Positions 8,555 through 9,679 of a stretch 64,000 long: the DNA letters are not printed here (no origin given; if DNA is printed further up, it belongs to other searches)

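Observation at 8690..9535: Single-gene AT-rich island encoding an orphan HEPN-motif protein between fdhA and pstC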

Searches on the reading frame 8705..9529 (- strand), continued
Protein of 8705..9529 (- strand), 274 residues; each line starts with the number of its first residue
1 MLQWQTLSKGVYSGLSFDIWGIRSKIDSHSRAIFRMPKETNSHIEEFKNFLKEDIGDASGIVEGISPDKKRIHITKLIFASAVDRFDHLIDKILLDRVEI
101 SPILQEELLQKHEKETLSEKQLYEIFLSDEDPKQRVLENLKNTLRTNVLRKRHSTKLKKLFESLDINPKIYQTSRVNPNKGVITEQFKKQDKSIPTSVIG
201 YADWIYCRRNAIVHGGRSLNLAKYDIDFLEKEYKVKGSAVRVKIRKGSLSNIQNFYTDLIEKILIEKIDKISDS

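Call 40: fold_search(model_id=the predicted structure, library=pdb)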
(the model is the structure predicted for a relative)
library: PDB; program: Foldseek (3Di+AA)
matches with E <= 10: 84; with E <= 0.001: 0
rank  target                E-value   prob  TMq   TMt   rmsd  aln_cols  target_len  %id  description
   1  5nl6_B                5.2e-01  0.09  0.18  0.19  32.6       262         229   14  The crystal structure of the two spectrin repeat domains from Entamoeba histolytica (released 2018-05-16)
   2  9k85_A                1.7e+00  0.08  0.18  0.20  22.2       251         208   11  Cryo-EM structure of designed zinc-induced filament Fiber-n6-Zn1-HEHE-46 (released 2025-10-29)
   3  7tva_A                1.8e+00  0.04  0.13  0.07  23.9       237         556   14  Stat5a Core in complex with AK2292 (released 2023-02-15)
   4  6m6z_A                2.3e+00  0.21  0.27  0.31  14.7       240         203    8  A de novo designed transmembrane nanopore, TMH4C4 (released 2020-06-24)
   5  8ek4_A                3.2e+00  0.18  0.21  0.33   8.7       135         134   13  De novo designed ice-binding proteins from twist-constrained helices (released 2023-07-12)
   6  8a3t_Q                3.5e+00  0.03  0.16  0.07  19.4       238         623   14  S. cerevisiae APC/C-Cdh1 complex (released 2022-08-31)
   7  8xdj_A                4.0e+00  0.14  0.21  0.35  16.1       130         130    8  Crystal structure of AMPylated HEPN toxin (released 2024-12-18)
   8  7pp2_A                4.0e+00  0.04  0.19  0.11  23.9       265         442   10  Complex of rice blast (Magnaporthe oryzae) effector protein AVR-Pii with the host target Exo70F2 from Rice (Oryza sati (released 2022-06-29)
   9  3g6b_A                4.2e+00  0.08  0.23  0.25  31.1       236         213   14  Crystal structure of a Soluble Chemoreceptor from Thermotoga maritima Asn217Ile mutant (released 2009-07-28)
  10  6a30_A                4.2e+00  0.02  0.13  0.07  23.2       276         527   12  Crystal Structure of Munc13-1 MUN Domain and Synaptobrevin-2 Juxtamembrane Linker Region (released 2019-01-30)
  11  8xdj_B                4.4e+00  0.13  0.21  0.35  16.2       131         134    8  Crystal structure of AMPylated HEPN toxin (released 2024-12-18)
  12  9fwa                  4.6e+00  0.03  0.15  0.17  18.7       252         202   10  Retroaldolase 36 (RAD36) (released 2025-07-09)
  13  9k84_A                4.6e+00  0.03  0.16  0.17  20.6       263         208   14  Cryo-EM structure of designed zinc-induced filament Fiber-n6-Zn1-HEHE-44 (released 2025-10-29)
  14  8tar_I                4.6e+00  0.02  0.15  0.06  25.7       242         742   12  APC/C-CDH1-UBE2C-Ubiquitin-CyclinB-NTD (released 2023-09-27)
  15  1ez3_A                4.8e+00  0.12  0.20  0.33   8.5       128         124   14  CRYSTAL STRUCTURE OF THE NEURONAL T-SNARE SYNTAXIN-1A (released 2000-06-07)
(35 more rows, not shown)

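Call 51: fold_search(model_id=the predicted structure, library=viral)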
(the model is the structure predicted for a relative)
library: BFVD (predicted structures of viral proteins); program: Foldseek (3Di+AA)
matches with E <= 10: 127; with E <= 0.001: 0
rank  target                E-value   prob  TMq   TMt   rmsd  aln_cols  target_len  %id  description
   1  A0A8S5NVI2            6.3e-03  1.00  0.56  0.45   5.1       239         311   11  Uncharacterized protein [Siphoviridae sp. ctiPM17]
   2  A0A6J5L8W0            1.4e-01  0.15  0.17  0.13  31.4       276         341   14  Flagellar basal-body/hook protein, C-terminal domain containing protein [uncultured Caudovirales phage]
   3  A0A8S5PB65            1.6e-01  0.90  0.41  0.46   9.3       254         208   13  MAE-28990/MAE-18760-like HEPN domain-containing protein [Phage sp. ctPtC7]
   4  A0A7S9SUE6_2          7.3e-01  0.15  0.25  0.08  16.2       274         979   12  Uncharacterized protein [Virus NIOZ-UU157]
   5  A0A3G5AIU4            8.0e-01  0.09  0.17  0.12  20.1       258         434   15  Uncharacterized protein [Solumvirus sp.]
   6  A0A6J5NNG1            8.4e-01  0.15  0.23  0.21  13.6       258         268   10  Uncharacterized protein [uncultured Caudovirales phage]
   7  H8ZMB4                8.8e-01  0.08  0.14  0.08  18.6       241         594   11  Uncharacterized protein [Synechococcus phage S-MbCM6]
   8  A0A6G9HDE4            1.0e+00  0.06  0.17  0.17  21.5       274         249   14  Uncharacterized protein [Dikerogammarus haemobaphes virus 1]
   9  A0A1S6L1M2            1.6e+00  0.06  0.17  0.19  15.7       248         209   11  (no name in the UniProt tables at hand)
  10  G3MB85                1.8e+00  0.21  0.22  0.13  23.1       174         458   12  Gp15 [Bacillus phage G]
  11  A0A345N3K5            1.8e+00  0.16  0.13  0.27  16.4       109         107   14  (no name in the UniProt tables at hand)
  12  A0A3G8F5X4            2.4e+00  0.13  0.24  0.33  16.4       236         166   11  (no name in the UniProt tables at hand)
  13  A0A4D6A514            2.4e+00  0.08  0.14  0.19  18.4       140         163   14  (no name in the UniProt tables at hand)
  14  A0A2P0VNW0            2.4e+00  0.05  0.19  0.15  33.0       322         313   10  Uncharacterized protein [Tetraselmis virus 1]
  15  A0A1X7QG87            2.4e+00  0.04  0.14  0.16  14.1       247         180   13  (no name in the UniProt tables at hand)
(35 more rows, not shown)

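Call 59: search_protein_families(library=pfam, alignment_id=A2, max_evalue=0.00001)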
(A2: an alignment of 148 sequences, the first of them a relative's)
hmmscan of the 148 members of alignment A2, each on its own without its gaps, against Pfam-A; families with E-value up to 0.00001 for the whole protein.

A. member 1, L127:1049-5935:+ (1629 aa): 5 families
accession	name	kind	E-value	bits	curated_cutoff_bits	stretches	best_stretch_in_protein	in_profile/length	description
PF18741.7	MTES_1575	-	3.8e-29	101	38.2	1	1382-1474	1-96/96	REase_MTES_1575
PF13086.12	AAA_11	-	4.5e-19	69.7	27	2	379-514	2-147/257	AAA domain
PF13087.12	AAA_12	-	2.1e-15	57.3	27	1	1137-1322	2-190/195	AAA domain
PF13604.12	AAA_30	-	6.4e-10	39.5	27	0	380-439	3-64/191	AAA domain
PF13245.12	AAA_19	-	7.4e-09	36.3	25.1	0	383-441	1-61/134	AAA domain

B. families by the number of members that match (of 148 scanned): 121 families (the first 25 are shown)
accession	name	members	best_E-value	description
PF00583.31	Acetyltransf_1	4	2.2e-12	Acetyltransferase (GNAT) family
PF13508.13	Acetyltransf_7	4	5.3e-10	Acetyltransferase (GNAT) domain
PF13673.13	Acetyltransf_10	4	8.1e-10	Acetyltransferase (GNAT) domain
PF09521.16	RE_NgoPII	3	6.9e-110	NgoPII restriction endonuclease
PF00145.23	DNA_methylase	3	2e-96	C-5 cytosine-specific DNA methylase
PF00239.26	Resolvase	3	2e-38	Resolvase, N terminal domain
PF00271.37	Helicase_C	3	2.2e-20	Helicase conserved C-terminal domain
PF04851.21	ResIII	3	6.7e-19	Type III restriction enzyme, res subunit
PF07508.19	Recombinase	3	9.5e-16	Recombinase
PF13408.12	Zn_ribbon_recom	3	4.1e-14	Recombinase zinc beta ribbon domain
PF02384.22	N6_Mtase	2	3.7e-104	N-6 DNA Methylase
PF13087.12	AAA_12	2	3.1e-31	AAA domain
PF18741.7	MTES_1575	2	3.8e-29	REase_MTES_1575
PF13086.12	AAA_11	2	3.5e-26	AAA domain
PF12344.14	UvrB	2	8.7e-24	Ultra-violet resistance protein B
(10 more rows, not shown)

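Call 60: search_protein_families(library=padloc, alignment_id=A2, max_evalue=0.00001)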
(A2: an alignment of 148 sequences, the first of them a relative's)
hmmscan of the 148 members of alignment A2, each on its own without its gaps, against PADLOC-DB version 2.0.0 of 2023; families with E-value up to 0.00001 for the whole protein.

A. member 1, L127:1049-5935:+ (1629 aa): 7 families
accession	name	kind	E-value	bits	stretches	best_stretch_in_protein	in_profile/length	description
PDLC05009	PDC-S37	-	2e-62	209.5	1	383-1605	298-1450/1550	-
PDLC03924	MkoC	-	3.2e-37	126.2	1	815-1344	425-962/1136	-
PDLC03920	MkoA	-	9.4e-33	111.6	2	1070-1322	791-1072/1112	-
PDLC02194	Hhe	-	4.3e-32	108.4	2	1043-1502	1353-1806/1911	-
PDLC03921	MkoA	-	1.1e-19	67.7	1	1070-1323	1296-1564/1607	-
PDLC04140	mad8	-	8.6e-09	33.3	1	383-542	17-142/314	mads_8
PDLC03859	LmuB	-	4.4e-06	24.2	0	481-1021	269-486/611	-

B. families by the number of members that match (of 148 scanned): 287 families (the first 25 are shown)
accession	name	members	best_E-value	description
PDLC03279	MTase_II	4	1.6e-34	Type II methyltransferase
PDLC03378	MTase_II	3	4.8e-110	Type II methyltransferase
PDLC00027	DruM2|DruM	3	1.2e-106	DNA cytosine methylase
PDLC03518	REase_II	3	5.1e-104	Type II restriction enzyme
PDLC03272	MTase_II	3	3.2e-83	Type II methyltransferase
PDLC00031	DruM2|DruM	3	1.2e-79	DNA cytosine methylase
PDLC03234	MTase_II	3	2e-73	Type II methyltransferase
PDLC02650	DrmMII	3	4.6e-71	DrmMII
PDLC03326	MTase_II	3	3.1e-68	Type II methyltransferase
PDLC00026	DruM2|DruM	3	6.6e-65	DNA cytosine methylase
PDLC00033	DruM2|DruM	3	2.6e-58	DNA cytosine methylase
PDLC00030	DruM2|DruM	3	2.7e-58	DNA cytosine methylase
PDLC03307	MTase_II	3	1.7e-51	Type II methyltransferase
PDLC03731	oMTase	3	1.2e-48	orphan methyltransferase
PDLC02649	DrmMII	3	5.1e-48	DrmMII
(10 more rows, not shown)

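Call 67: find_related_loci(query=A1, collection=viral_contigs, flank=6000)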
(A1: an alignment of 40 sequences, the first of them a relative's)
Query A1 (239 aa) in viral_contigs; peptide patterns used: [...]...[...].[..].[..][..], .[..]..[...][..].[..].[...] (x = any residue, [..] = any of these).
45 stretches matched a pattern, but none encodes a relative of the query by tblastn (E <= 1e-3).

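Call 68: search_dna_similar(query=window:8705-9424:-, collection=plasmids, mode=protein, max_evalue=0.001)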
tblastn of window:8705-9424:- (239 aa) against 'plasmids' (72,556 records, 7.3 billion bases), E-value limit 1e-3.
No match.

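Call 69: search_dna_similar(query=window:8705-9424:-, collection=phages, mode=protein, max_evalue=0.001)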
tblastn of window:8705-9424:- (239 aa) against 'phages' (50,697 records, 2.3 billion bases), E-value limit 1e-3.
No match.

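Call 70: list_cluster_members(proteins=[P0002, P0003, P0004, P0005, P0006, P0007, P0008, P0009, P0039, P0012])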
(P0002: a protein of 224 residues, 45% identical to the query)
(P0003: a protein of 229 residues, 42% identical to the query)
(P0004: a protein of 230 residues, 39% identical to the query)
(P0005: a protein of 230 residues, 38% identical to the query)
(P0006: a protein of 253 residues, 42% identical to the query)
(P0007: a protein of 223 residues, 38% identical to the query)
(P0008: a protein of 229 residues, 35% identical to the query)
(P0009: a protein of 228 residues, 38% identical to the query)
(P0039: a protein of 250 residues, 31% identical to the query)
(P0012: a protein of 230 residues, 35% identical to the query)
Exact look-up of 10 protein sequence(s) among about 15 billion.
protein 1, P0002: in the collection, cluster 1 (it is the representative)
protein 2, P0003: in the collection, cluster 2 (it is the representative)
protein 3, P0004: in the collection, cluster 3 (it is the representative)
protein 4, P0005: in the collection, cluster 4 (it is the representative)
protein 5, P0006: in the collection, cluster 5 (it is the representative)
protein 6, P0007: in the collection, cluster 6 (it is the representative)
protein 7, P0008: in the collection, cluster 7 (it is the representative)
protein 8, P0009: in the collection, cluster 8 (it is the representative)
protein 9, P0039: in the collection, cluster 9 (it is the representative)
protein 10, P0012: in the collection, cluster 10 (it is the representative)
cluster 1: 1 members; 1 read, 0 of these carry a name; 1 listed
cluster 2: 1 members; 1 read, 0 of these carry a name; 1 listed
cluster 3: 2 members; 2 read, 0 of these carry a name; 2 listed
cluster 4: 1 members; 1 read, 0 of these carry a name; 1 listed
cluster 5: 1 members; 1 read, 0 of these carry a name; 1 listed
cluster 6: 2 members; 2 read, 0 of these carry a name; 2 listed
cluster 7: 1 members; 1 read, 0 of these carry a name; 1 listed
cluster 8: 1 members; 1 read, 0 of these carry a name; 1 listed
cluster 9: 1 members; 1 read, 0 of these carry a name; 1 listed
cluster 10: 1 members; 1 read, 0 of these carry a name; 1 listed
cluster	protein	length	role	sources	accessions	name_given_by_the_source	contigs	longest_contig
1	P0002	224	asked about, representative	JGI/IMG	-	-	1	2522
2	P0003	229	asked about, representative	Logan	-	-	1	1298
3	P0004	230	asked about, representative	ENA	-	-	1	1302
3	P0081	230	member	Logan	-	-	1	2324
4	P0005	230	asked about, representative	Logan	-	-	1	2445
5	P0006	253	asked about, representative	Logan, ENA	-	-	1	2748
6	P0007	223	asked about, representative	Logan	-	-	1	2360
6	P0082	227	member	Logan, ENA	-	-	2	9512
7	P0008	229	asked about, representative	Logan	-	-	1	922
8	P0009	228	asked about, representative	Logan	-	-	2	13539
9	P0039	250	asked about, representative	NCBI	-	-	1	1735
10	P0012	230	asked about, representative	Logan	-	-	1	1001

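Call 75: search_protein_families(library=pfam, proteins=[L154:474-1187:+, L156:4307-5023:+, L106:4290-5069:+, L139:2845-3588:+, L117:1507-2247:+, L147:3078-3797:+, L151:5929-6693:+], max_evalue=1)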
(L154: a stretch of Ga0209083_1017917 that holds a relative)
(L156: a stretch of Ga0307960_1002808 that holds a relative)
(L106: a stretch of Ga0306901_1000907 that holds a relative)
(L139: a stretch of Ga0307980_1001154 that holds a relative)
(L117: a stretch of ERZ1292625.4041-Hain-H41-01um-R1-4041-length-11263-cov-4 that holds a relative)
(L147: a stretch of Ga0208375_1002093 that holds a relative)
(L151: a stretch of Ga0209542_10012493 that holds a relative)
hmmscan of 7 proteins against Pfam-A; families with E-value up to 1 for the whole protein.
L154:474-1187:+ (237 aa): 1 family
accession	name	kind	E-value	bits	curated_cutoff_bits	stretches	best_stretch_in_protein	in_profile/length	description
PF03917.23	GSH_synth_ATP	-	0.057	12.7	25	1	64-118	69-123/363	Eukaryotic glutathione synthase, ATP binding domain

L156:4307-5023:+ (238 aa): 1 family
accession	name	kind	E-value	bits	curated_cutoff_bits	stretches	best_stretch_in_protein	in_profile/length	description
PF05843.20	Suf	-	0.038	13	24.7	1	51-122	444-515/532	Suppressor of forked protein (Suf)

L106:4290-5069:+ (259 aa): 1 family
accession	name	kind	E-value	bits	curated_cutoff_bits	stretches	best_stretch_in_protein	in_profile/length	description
PF10869.13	DUF2666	-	0.069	13.9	23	1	10-47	32-69/135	Domain of unknown function (DUF2666)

L139:2845-3588:+ (247 aa): 1 family
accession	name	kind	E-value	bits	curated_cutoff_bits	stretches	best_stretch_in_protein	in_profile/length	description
PF07479.19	NAD_Gly3P_dh_C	-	0.15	12.7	25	1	174-246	9-79/142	NAD-dependent glycerol-3-phosphate dehydrogenase C-terminus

L117:1507-2247:+ (246 aa): 2 families
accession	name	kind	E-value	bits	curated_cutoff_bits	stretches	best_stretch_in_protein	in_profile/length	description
PF04844.18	Ovate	-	0.065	13.7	25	1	92-134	1-41/58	Transcriptional repressor, ovate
PF20276.3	CTD1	-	0.08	12.9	25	1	10-114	17-103/243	C-terminal domain 1 of the ABC-three component (ABC-3C) systems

L147:3078-3797:+ (239 aa): 2 families
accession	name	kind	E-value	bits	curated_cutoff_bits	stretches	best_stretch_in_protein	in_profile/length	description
PF23583.2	EF_HAND_2_PLCG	-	0.068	14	27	0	79-116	4-42/71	PLCG EF-hand motif 2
PF06569.16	DUF1128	-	0.11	13.1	27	1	2-30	42-70/71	Protein of unknown function (DUF1128)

L151:5929-6693:+ (254 aa): 2 families
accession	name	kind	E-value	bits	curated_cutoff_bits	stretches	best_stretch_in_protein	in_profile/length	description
PF09111.16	SLIDE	-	0.052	14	24.8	1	53-132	27-110/116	SLIDE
PF13643.11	DUF4145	-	0.12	12.9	23.1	0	119-149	33-63/88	Domain of unknown function (DUF4145)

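Call 76: search_protein_families(library=phrogs, alignment_id=A1, max_evalue=0.01)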
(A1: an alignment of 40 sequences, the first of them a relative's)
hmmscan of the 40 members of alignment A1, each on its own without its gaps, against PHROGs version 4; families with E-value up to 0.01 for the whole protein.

A. member 1, P0001 (239 aa): 0 families

B. families by the number of members that match (of 40 scanned): 0 families
